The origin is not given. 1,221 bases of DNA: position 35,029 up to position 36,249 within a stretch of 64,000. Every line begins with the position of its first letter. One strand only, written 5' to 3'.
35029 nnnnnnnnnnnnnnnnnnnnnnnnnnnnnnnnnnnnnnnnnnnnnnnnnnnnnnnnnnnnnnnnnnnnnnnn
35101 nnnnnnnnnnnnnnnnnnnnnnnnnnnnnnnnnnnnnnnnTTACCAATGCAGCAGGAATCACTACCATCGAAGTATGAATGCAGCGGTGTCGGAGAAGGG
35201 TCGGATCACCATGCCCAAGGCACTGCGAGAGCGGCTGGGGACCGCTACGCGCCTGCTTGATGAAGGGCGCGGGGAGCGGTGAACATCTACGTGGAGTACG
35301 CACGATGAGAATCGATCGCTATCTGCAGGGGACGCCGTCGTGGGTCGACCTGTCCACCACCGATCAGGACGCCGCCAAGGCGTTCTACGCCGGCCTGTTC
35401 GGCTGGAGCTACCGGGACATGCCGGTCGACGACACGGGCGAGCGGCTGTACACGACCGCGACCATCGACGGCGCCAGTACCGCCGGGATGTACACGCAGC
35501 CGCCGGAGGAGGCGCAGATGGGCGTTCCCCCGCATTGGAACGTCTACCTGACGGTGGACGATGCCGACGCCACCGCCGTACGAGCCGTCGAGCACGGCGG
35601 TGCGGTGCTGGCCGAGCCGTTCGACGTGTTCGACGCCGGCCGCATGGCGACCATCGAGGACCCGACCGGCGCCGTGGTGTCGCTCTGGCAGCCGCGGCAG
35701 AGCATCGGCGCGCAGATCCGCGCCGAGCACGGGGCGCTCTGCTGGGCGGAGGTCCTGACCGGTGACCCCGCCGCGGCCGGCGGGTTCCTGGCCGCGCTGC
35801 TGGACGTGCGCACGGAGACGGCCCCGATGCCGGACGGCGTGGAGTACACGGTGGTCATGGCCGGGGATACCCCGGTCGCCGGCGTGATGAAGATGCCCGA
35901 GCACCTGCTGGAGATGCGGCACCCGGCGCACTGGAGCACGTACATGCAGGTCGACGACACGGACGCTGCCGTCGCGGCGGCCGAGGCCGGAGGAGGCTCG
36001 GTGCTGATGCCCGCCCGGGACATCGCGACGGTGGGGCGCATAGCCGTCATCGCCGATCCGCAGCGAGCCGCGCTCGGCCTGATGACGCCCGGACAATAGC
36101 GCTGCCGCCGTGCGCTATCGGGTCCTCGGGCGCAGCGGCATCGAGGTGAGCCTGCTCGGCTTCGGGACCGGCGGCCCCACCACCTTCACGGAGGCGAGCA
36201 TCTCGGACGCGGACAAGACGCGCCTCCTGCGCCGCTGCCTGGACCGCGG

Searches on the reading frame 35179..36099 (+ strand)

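Call 27: search_protein_families(library=pfam, proteins=[window:35179-36099:+], max_evalue=0.00001)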
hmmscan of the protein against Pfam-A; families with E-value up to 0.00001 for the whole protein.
window:35179-36099:+ (306 aa): 2 families
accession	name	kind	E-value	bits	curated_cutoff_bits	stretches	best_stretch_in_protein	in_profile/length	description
PF00903.31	Glyoxalase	-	1.5e-18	67.8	20.6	1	55-167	4-119/121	Glyoxalase/Bleomycin resistance protein/Dioxygenase superfamily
PF18029.7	Glyoxalase_6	-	1.3e-11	45.5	23.6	1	58-167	4-103/106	Glyoxalase-like domain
